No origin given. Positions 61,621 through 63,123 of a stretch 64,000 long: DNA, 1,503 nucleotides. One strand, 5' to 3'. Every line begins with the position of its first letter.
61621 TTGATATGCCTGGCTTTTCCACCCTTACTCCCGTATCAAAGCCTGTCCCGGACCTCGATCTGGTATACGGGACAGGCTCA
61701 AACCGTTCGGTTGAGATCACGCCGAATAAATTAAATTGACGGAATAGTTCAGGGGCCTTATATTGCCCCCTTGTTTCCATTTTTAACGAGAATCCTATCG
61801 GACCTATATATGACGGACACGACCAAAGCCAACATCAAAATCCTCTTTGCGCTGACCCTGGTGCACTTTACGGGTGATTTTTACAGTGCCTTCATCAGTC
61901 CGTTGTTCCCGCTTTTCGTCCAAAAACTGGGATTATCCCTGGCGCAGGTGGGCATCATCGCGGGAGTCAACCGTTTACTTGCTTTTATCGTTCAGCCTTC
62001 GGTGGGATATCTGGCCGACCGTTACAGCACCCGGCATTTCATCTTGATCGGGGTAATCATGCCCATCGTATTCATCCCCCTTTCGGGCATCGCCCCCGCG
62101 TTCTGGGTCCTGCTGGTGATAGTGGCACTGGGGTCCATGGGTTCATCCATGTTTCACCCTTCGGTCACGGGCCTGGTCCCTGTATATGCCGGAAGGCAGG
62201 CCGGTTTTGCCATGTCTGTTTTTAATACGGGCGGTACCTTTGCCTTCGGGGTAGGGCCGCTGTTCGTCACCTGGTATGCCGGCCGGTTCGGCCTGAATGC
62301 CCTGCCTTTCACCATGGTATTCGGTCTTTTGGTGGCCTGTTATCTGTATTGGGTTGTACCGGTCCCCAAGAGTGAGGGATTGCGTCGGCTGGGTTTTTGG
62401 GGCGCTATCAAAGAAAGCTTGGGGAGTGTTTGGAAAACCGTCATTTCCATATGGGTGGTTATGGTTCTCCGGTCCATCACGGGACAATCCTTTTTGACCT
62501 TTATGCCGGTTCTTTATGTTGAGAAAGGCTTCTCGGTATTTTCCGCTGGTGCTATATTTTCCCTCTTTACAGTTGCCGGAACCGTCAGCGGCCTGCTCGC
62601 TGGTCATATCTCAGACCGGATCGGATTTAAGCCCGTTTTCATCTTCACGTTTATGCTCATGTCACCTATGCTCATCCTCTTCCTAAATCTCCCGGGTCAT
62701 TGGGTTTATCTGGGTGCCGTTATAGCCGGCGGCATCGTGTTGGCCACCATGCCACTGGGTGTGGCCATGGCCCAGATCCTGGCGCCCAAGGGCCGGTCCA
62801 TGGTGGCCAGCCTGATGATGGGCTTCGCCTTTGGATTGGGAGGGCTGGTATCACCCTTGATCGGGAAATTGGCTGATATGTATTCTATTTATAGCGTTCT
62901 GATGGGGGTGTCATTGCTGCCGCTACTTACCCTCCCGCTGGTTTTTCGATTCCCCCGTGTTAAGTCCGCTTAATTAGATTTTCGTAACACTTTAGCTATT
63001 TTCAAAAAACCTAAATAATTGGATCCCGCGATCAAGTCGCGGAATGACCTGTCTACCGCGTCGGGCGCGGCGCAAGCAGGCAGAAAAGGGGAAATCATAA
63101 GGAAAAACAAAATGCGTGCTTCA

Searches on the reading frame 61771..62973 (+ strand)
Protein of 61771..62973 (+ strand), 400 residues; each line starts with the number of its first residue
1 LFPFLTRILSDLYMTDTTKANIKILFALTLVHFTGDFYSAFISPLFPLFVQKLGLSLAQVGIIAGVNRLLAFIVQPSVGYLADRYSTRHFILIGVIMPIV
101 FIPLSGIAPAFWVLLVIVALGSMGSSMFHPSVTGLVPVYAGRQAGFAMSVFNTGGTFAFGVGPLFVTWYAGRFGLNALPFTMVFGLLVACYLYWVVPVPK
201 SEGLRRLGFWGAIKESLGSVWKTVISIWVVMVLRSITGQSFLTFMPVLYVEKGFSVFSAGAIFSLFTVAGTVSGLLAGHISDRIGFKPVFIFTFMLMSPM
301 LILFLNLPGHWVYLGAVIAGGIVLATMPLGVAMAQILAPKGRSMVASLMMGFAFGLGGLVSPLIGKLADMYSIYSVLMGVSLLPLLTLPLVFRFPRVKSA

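Call 28: search_protein_families(library=pfam, proteins=[window:61771-62973:+], max_evalue=0.001)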
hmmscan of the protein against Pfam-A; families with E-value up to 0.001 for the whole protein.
window:61771-62973:+ (400 aa): 2 families
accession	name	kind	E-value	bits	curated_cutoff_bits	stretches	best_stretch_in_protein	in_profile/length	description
PF07690.21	MFS_1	-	9.2e-44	150.2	33.4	2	29-362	2-347/347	Major Facilitator Superfamily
PF12832.13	MFS_1_like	-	0.00067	19.2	25.2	0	40-365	13-358/373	MFS_1 like family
